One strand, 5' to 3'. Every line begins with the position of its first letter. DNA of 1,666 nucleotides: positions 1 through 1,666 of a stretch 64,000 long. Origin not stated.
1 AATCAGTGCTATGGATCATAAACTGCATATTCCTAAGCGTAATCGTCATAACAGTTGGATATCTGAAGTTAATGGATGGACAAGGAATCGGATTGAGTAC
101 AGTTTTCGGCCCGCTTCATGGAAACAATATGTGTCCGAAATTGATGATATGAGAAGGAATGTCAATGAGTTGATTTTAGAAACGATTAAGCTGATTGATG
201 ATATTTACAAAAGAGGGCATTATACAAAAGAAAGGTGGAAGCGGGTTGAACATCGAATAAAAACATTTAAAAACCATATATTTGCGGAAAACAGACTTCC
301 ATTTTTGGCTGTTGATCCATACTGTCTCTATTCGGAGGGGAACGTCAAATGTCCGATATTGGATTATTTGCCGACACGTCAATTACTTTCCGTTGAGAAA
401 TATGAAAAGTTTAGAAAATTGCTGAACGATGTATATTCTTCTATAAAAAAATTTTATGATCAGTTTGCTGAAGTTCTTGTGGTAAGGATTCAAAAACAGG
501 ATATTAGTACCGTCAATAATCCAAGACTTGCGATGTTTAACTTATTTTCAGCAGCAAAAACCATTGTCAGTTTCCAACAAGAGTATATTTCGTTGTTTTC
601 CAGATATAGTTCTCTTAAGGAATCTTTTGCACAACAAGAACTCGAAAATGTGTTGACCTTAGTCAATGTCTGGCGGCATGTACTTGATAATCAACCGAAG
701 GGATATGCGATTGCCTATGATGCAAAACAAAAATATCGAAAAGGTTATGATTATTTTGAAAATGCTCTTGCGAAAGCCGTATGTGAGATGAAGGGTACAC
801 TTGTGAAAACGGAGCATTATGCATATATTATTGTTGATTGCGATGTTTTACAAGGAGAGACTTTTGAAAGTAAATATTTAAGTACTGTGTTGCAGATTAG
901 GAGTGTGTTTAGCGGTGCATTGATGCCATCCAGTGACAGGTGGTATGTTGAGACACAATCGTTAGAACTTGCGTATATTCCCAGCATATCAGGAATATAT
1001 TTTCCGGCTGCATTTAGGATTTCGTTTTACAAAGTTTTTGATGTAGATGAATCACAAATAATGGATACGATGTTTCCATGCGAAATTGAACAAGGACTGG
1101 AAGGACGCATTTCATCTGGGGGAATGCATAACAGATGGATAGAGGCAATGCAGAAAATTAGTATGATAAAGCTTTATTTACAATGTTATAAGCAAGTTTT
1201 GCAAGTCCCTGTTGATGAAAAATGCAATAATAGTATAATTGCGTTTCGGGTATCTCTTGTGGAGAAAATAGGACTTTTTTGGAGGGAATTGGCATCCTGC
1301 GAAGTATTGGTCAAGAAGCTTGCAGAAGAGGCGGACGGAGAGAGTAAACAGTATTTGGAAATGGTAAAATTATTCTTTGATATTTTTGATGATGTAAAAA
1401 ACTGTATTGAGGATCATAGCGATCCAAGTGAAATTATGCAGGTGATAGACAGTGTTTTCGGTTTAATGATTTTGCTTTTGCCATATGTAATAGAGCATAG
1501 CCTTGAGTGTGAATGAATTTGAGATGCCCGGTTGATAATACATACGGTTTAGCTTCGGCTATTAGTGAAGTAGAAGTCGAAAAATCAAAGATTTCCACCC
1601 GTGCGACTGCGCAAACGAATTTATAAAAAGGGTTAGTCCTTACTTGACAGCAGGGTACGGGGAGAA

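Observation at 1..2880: AT-rich accessory island with an unknown 501-aa protein and a Fic/Doc-like protein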

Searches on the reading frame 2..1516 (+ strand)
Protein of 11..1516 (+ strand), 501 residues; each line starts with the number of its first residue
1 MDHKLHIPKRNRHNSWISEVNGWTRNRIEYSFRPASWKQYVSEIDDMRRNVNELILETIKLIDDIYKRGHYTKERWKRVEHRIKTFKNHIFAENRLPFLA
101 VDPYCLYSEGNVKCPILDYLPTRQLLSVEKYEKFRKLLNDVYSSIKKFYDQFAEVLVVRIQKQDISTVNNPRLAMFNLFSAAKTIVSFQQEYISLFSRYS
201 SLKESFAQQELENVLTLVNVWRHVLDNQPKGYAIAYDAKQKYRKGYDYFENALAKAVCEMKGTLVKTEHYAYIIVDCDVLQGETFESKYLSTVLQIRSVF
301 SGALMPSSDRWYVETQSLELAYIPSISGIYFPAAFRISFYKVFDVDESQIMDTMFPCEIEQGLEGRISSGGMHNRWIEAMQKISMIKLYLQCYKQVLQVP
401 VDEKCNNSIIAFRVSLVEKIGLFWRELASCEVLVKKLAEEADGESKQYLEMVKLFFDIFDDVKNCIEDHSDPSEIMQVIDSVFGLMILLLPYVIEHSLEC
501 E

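Call 3: search_protein_families(library=pfam, proteins=[window:11-1516:+], max_evalue=1)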
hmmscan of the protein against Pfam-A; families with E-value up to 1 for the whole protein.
window:11-1516:+ (501 aa): 2 families
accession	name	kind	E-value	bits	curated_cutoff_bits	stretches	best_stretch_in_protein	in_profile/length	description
PF22612.2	GH113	-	0.031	14.1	27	1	264-312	122-170/289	Glycoside Hydrolase Family 113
PF19174.5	DUF5856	-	0.038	15.5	34.6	1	136-218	11-87/94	Family of unknown function (DUF5856)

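Call 4: search_protein_families(library=padloc, proteins=[window:11-1516:+], max_evalue=1)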
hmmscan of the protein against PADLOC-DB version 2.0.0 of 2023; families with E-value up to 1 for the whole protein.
window:11-1516:+ (501 aa): 0 families

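Call 7: search_protein_families(library=ncbifam, proteins=[window:11-1516:+], max_evalue=1)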
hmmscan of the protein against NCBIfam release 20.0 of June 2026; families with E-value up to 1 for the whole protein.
window:11-1516:+ (501 aa): 0 families

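Call 8: search_protein_families(library=phrogs, proteins=[window:11-1516:+], max_evalue=1)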
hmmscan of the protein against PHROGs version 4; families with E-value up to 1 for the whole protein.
window:11-1516:+ (501 aa): 2 families
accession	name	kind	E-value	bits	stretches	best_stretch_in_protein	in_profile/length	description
phrog_25532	-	unknown function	0.058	14.6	1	423-462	12-50/58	-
phrog_4289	-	unknown function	0.31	12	1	205-240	24-59/60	-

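Call 9: find_related_loci(query=window:11-1516:+, collection=genome_contigs, flank=10000)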
Query window:11-1516:+ (501 aa) in genome_contigs; peptide patterns used: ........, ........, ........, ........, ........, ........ (x = any residue, [..] = any of these).
62 stretches matched a pattern; 5 encode a relative of the query (tblastn E <= 1e-3); 5 distinct loci.
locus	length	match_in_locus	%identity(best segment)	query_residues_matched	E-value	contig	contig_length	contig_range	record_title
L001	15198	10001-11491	59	1-497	0e+0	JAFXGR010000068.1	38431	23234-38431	MAG: Lachnospiraceae bacterium isolate RGIG6399 Sheep_Rectum-5__c327468, whole genome shotgun sequence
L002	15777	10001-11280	51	9-497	2e-133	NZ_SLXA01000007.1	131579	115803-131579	Frisingicoccus caecimuris strain DSM 28559 Ga0310541_107, whole genome shotgun sequence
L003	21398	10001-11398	32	1-463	3e-62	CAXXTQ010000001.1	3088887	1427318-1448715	MAG: Christensenellaceae bacterium isolate da5b4d75-ff56-416d-93ad-0d8c7092aa02 genome assembly, contig: contig_1, whole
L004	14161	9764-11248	30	1-497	6e-58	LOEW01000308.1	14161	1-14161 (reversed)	MAG: Desulfosporosinus sp. BRH_c37 BRHa_1007382, whole genome shotgun sequence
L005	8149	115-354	70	197-276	4e-31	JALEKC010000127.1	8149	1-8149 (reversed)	MAG: Eubacterium sp. isolate SUG77 k141_6683257, whole genome shotgun sequence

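Call 14: search_protein_families(library=pfam, proteins=[L001:7475-11524:+, L001:11641-12654:+], max_evalue=0.1)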
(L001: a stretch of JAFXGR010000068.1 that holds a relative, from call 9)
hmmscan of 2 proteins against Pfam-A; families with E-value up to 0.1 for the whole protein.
L001:7475-11524:+ (1349 aa): 8 families
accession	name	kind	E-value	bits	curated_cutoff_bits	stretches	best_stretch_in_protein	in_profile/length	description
PF25199.1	nSTAND_NTPase5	-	0.0012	19.1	34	1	260-382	13-139/145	Novel STAND NTPase 5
PF20720.3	nSTAND3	-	0.0014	18.8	27.2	1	275-328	9-60/155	Novel STAND NTPase 3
PF06745.19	ATPase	-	0.014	15.2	26.6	1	282-336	18-71/231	KaiC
PF19963.4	VMAP-M1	-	0.021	15.9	25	0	430-474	49-92/113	vWA-MoxR associated protein middle region (VMAP-M) 1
PF13401.12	AAA_22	-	0.022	15.5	27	1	282-367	4-84/130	AAA domain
PF03193.22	RsgA_GTPase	-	0.065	13.5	30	0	265-301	89-124/174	RsgA GTPase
PF01715.23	IPPT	-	0.079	13.1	23.6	0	439-480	153-195/243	IPP transferase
PF14130.12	Cap4_nuclease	-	0.097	13.3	26.2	0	16-176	5-176/200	Cap4, dsDNA endonuclease domain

L001:11641-12654:+ (337 aa): 1 family
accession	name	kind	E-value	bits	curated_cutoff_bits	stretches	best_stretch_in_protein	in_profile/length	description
PF18730.6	HEPN_Cthe2314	-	0.0027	18.2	27.1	1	141-197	77-125/174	Cthe_2314-like HEPN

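Call 15: search_protein_families(library=padloc, proteins=[L001:7475-11524:+, L001:11641-12654:+], max_evalue=0.1)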
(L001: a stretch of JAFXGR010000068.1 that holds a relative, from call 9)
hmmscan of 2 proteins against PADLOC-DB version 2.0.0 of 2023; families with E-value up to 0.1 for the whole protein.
L001:7475-11524:+ (1349 aa): 1 family
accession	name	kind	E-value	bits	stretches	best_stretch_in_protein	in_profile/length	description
PDLC03848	LmuA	-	7.7e-07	27.8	1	12-173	6-144/373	-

L001:11641-12654:+ (337 aa): 0 families

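Call 26: find_homologous_proteins(query=window:11-1516:+)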
Query window:11-1516:+ (501 aa): 52 proteins with E <= 0.001 among 5183 candidates.
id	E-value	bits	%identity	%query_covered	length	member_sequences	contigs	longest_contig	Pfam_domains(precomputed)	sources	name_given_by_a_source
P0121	4.3e-238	809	81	87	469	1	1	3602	-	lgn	-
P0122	1.5e-189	649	56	99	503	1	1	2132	-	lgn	-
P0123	3.6e-181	622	55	100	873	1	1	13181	-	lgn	-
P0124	5.5e-171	588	54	98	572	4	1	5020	-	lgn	-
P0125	1.1e-167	577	52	100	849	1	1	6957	-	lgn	-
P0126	7.4e-165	568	57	89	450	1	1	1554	-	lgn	-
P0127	4.7e-163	562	57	89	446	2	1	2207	-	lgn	-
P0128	6.9e-159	548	52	98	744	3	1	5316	-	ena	-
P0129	1.8e-158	547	51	95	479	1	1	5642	-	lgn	-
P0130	4.9e-157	542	54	92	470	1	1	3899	-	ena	-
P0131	1.8e-156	540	53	91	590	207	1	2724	-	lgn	-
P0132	5.0e-153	529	50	98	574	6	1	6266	-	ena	-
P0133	5.0e-152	525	58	81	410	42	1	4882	-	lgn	-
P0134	2.3e-150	520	49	97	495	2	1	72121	-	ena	-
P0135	1.5e-145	504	47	98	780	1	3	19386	-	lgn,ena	-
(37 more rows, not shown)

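Call 31: find_encoding_contigs(protein=P0121, flank=5000, max_places=3)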
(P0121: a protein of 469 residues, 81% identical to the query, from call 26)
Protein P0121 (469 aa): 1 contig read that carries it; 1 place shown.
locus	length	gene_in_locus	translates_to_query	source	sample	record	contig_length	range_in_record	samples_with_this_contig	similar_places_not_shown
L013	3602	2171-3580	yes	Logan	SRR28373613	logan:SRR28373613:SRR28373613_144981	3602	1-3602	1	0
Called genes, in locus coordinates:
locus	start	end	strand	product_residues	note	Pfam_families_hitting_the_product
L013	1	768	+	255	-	?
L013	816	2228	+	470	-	-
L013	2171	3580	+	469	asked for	-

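Call 32: find_encoding_contigs(protein=P0134, flank=8000, max_places=3)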
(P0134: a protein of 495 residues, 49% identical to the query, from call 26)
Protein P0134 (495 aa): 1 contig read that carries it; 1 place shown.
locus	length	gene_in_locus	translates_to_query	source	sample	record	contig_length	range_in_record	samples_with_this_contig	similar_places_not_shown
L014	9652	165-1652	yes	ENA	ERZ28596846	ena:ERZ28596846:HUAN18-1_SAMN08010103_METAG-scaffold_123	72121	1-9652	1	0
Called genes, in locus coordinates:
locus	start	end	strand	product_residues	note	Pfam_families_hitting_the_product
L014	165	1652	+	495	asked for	-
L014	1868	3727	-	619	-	PF19553:DUF6076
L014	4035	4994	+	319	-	PF13481:AAA_25, PF05729:NACHT (faint)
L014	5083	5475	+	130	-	PF21983:NikA-like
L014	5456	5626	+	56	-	-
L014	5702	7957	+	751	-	PF00239:Resolvase, PF07508:Recombinase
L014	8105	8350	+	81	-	-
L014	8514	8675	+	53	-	-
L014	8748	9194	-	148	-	PF22381:Staph_reg_Sar_Rot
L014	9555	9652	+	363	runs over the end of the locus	PF13379:NMT1_2, PF12974:Phosphonate-bd (faint), PF09084:NMT1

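Call 50: search_solved_structures(query=L001:7475-11524:+, max_evalue=1)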
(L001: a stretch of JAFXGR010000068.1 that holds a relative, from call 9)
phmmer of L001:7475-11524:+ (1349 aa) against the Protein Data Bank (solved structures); distinct sequences matched with E-value up to 1: 0.

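Call 51: search_protein_families(library=pfam, proteins=[L003:7463-11497:+, L004:7226-11266:+, L003:11537-11896:+, L003:11914-15672:-], max_evalue=0.01)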
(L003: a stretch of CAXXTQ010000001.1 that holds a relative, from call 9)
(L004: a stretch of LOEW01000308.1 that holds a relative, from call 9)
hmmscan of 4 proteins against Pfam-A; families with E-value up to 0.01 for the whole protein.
L003:7463-11497:+ (1344 aa): 4 families
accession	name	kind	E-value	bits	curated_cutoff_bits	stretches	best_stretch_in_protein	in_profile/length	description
PF08328.16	ASL_C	-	0.00019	21.9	35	1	706-764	19-77/115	Adenylosuccinate lyase C-terminal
PF25201.1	nSTAND6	-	0.0017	18.9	27.7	0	268-303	3-42/148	Novel STAND NTPase 6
PF14130.12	Cap4_nuclease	-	0.0025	18.5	26.2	1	16-177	5-177/200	Cap4, dsDNA endonuclease domain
PF20720.3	nSTAND3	-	0.0033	17.6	27.2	1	274-333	8-62/155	Novel STAND NTPase 3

L004:7226-11266:+ (1346 aa): 3 families
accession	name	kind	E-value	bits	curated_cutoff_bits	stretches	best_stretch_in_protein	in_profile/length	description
PF20720.3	nSTAND3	-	0.00049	20.3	27.2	1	274-353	8-78/155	Novel STAND NTPase 3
PF25201.1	nSTAND6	-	0.004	17.6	27.7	0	268-300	3-35/148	Novel STAND NTPase 6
PF14130.12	Cap4_nuclease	-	0.0061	17.2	26.2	1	16-175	5-175/200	Cap4, dsDNA endonuclease domain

L003:11537-11896:+ (119 aa): 0 families

L003:11914-15672:- (1252 aa): 22 families
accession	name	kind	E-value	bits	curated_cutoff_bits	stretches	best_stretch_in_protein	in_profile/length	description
PF13086.12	AAA_11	-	3.8e-30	106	27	2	441-637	79-256/257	AAA domain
PF13087.12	AAA_12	-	2.2e-26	93.1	27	1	653-873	3-194/195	AAA domain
PF13245.12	AAA_19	-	8.5e-15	55.6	25.1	1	46-99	1-56/134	AAA domain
PF13604.12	AAA_30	-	5.5e-13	49.5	27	1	41-99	1-61/191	AAA domain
PF13091.12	PLDc_2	-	1.1e-11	45.1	27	1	941-1061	2-126/132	PLD-like domain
PF00270.35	DEAD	-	1.9e-05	24.9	26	0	44-112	2-73/167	DEAD/DEAH box helicase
PF13538.12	UvrD_C_2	-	2.1e-05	24.8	27.4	1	812-870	4-52/52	UvrD-like helicase C-terminal domain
PF04851.21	ResIII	-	3.1e-05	24.4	22.5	1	41-112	3-81/164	Type III restriction enzyme, res subunit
PF13401.12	AAA_22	-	8.4e-05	23.3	27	1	56-110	5-60/130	AAA domain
PF01443.25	Viral_helicase1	-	0.00016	22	21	0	561-631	26-97/228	Viral superfamily 1 RNA helicase core domain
PF05127.21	NAT10_TcmA_helicase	-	0.00024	21.5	22.7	0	61-112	2-54/176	RNA cytidine acetyltransferase NAT10/TcmA, helicase domain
PF24883.2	NPHP3_N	-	0.00037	21.2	24.8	1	42-89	7-55/164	Nephrocystin 3, N-terminal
PF13191.12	AAA_16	-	0.00052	21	32.6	1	47-109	13-83/167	AAA ATPase domain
PF07453.19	NUMOD1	-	0.00064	20.3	22.8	1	1207-1228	16-37/37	NUMOD1 domain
PF13408.12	Zn_ribbon_recom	-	0.00066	20.4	25.3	0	1079-1107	7-35/58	Recombinase zinc beta ribbon domain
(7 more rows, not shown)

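Call 53: search_protein_families(library=padloc, proteins=[L003:7463-11497:+, L004:7226-11266:+], max_evalue=0.1)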
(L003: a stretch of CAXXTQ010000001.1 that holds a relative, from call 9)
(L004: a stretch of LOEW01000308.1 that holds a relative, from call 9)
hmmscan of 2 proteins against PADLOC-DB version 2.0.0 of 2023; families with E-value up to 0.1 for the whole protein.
L003:7463-11497:+ (1344 aa): 0 families

L004:7226-11266:+ (1346 aa): 1 family
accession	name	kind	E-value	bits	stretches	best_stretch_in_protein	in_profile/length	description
PDLC03032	MTase_I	-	0.0078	12.3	1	528-619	532-620/1001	Type I methyltransferase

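Call 54: search_solved_structures(query=A6, max_evalue=1)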
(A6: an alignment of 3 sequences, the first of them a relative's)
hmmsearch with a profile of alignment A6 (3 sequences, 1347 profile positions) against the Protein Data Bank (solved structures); distinct sequences matched with E-value up to 1: 0.

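Call 79: predict_structure(alignment_id=A7)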
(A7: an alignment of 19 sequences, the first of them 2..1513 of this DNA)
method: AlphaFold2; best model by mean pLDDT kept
length: 504 residues; sequences in the alignment: 19
mean_pLDDT: 80.9   pTM: 0.66
mean pLDDT of the five models: 80.9, 79.0, 77.9, 77.2, 75.5
residues with pLDDT >= 90: 197; 70-90: 212; 50-70: 44; < 50: 51
segments of 3 or more residues with pLDDT < 50: 1-9, 21-31, 104-130
pLDDT, mean of each block of 10 residues (from residue 1): 41 53 46 64 88 95 94 87 91 64 44 33 34 76 92 91 87 89 94 91 90 96 93 91 88 95 93 92 81 95 91 90 89 81 90 83 71 68 84 86 74 88 88 87 88 89 91 90 86 80 52
secondary structure, 60 per line:
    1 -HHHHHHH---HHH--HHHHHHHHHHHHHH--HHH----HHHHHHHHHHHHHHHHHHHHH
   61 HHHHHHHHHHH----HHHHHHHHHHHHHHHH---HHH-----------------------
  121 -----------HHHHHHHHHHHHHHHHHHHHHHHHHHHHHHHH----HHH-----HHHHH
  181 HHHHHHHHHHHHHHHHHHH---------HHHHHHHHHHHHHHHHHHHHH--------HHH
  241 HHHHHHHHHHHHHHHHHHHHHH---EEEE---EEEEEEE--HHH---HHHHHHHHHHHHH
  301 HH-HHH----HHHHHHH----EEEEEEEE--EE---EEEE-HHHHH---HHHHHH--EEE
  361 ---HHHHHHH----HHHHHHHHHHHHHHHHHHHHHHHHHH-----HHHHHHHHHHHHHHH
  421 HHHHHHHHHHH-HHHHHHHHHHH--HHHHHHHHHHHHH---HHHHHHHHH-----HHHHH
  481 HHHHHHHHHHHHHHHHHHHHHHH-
elements in order: H2-8 H17-30 H40-71 H76-91 H132-163 H176-199 H209-229 H238-262 E266-269 E273-279 H288-302 H311-317 E322-329 E337-340 H342-346 H350-355 E358-360 H364-370 H375-400 H406-431 H433-443 H446-458 H462-470 H476-503

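Call 82: fold_search(model_id=the predicted structure, library=pdb)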
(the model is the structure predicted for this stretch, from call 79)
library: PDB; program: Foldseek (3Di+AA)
matches with E <= 10: 114; with E <= 0.001: 0
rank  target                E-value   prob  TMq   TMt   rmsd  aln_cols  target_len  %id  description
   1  5unh_A                6.5e-01  0.09  0.11  0.14  23.7       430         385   10  Synchrotron structure of human angiotensin II type 2 receptor in complex with compound 2 (N-[(furan-2-yl)methyl]-N-(4- (released 2017-04-05)
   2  6jb3                  9.5e-01  0.05  0.09  0.07  30.6       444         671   10  Structure of SUR1 subunit bound with repaglinide (released 2019-05-22)
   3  5iit_D                1.2e+00  0.10  0.09  0.12  19.9       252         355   11  Structure of SPX domain of the yeast inorganic polyphophate polymerase Vtc4 crystallized by carrier-driven crystalliza (released 2016-04-27)
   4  9a65_A                1.2e+00  0.08  0.15  0.14  100.3       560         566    9  Integrative model of YVAQ-MCPB by crosslinking MS and deep learning (released 2024-09-18)
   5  2lk4_MODEL_1_A        1.4e+00  0.63  0.17  0.45   6.9       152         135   14  Structural and mechanistic insights into the interaction between PAT Pyk2 and Paxillin LD motif (released 2012-10-10)
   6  9n0k_A                1.6e+00  0.87  0.18  0.55   5.6       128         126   12  Crystal structure of KABLE triple mutant (Ile12Phe, Lys14Pro, Leu20Trp) (released 2025-08-20)
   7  8f6h_B                1.6e+00  0.09  0.12  0.19  20.8       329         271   10  Cryo-EM structure of a Zinc-loaded asymmetrical TMD D70A mutant of the YiiP-Fab complex (released 2023-02-08)
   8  8xma_A                1.6e+00  0.07  0.10  0.16  22.8       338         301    8  Cryo-EM structure of human ZnT1 WT, in the presence of zinc, determined in an outward-facing conformation (released 2024-10-30)
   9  8xma_B                1.8e+00  0.06  0.10  0.15  21.9       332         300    9  Cryo-EM structure of human ZnT1 WT, in the presence of zinc, determined in an outward-facing conformation (released 2024-10-30)
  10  5unh_B                2.0e+00  0.05  0.11  0.14  24.6       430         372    9  Synchrotron structure of human angiotensin II type 2 receptor in complex with compound 2 (N-[(furan-2-yl)methyl]-N-(4- (released 2017-04-05)
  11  7bih_A                2.1e+00  0.14  0.10  0.11  14.5       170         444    9  Crystal structure of RecJ-Cdc45 from Methanothermobacter Thermoautotrophicus in the closed state. (released 2022-07-27)
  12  5v54_A                2.3e+00  0.08  0.14  0.17  21.1       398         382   10  Crystal structure of 5-HT1B receptor in complex with methiothepin (released 2018-02-07)
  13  5iit_C                2.4e+00  0.07  0.09  0.12  20.6       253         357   11  Structure of SPX domain of the yeast inorganic polyphophate polymerase Vtc4 crystallized by carrier-driven crystalliza (released 2016-04-27)
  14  9n0i_A                2.5e+00  0.75  0.18  0.54   5.9       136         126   12  Crystal structure of KABLE double mutant (Lys14Pro, Leu20Trp) (released 2025-08-20)
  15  5h5m_B                2.5e+00  0.06  0.13  0.17  23.6       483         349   12  Crystal structure of HMP-1 M domain (released 2017-03-29)
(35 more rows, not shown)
